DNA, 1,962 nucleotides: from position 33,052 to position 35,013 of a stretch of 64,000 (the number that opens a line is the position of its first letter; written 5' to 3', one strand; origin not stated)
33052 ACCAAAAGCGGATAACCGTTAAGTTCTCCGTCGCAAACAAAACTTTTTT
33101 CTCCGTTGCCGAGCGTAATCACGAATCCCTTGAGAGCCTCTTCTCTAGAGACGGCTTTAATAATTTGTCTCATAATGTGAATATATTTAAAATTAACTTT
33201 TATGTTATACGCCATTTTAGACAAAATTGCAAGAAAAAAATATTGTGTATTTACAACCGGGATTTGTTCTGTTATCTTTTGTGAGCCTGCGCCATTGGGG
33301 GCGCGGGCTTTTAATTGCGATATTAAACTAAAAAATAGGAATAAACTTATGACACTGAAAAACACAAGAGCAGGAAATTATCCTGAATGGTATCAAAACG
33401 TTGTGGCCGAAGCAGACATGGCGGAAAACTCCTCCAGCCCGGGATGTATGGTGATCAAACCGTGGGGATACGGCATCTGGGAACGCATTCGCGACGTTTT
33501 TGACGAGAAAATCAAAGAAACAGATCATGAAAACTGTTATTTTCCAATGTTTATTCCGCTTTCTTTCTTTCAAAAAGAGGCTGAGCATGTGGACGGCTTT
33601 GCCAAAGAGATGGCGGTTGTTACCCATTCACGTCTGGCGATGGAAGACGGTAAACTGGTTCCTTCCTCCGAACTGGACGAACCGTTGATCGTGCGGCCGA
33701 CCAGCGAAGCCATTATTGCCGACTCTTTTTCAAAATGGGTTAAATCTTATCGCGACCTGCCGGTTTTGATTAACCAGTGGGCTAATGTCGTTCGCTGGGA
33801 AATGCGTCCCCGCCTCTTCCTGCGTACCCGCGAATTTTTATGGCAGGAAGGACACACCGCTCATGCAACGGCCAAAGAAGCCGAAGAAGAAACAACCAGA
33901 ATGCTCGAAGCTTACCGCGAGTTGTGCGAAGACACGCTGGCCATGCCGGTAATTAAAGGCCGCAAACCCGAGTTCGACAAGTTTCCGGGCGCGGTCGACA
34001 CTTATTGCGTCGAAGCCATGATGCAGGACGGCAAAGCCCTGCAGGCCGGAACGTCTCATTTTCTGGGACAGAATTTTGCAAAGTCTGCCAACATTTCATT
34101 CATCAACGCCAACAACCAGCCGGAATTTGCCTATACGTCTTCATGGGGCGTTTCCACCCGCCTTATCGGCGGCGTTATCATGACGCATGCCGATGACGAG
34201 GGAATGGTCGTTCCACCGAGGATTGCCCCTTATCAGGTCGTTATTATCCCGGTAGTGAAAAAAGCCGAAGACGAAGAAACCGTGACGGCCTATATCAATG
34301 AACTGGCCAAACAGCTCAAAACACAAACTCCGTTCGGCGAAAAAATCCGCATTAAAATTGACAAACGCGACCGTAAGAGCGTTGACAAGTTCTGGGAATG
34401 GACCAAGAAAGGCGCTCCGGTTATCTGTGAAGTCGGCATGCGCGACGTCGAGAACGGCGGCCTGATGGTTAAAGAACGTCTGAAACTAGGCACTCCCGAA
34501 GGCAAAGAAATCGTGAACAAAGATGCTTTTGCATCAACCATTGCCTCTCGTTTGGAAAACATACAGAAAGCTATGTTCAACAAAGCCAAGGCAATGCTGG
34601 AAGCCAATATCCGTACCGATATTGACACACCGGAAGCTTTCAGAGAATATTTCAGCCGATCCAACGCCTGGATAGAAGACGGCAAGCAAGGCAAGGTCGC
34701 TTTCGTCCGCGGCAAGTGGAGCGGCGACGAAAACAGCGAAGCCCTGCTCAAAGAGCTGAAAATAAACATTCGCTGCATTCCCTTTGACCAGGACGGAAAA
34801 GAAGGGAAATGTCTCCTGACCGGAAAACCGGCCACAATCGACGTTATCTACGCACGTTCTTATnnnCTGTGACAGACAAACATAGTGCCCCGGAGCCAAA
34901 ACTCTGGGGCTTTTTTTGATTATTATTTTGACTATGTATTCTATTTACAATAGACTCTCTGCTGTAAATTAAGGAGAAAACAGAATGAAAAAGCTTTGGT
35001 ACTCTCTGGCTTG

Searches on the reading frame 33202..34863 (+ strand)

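Call 83: search_protein_families(library=pfam, max_evalue=0.00001, proteins=[window:33202-34863:+])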
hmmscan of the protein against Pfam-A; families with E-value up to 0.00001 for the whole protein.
window:33202-34863:+ (554 aa): 3 families
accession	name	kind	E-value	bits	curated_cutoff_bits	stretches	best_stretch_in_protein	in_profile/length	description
PF00587.30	tRNA-synt_2b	-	5e-17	63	29.3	1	156-325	5-175/179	tRNA synthetase class II core domain (G, H, P, S and T)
PF09180.16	ProRS-C_1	-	1.1e-11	45.1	31.5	1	499-554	12-71/71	Prolyl-tRNA synthetase, C-terminal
PF03129.25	HGTP_anticodon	-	3.1e-11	43.7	21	1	345-430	1-75/94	Anticodon binding domain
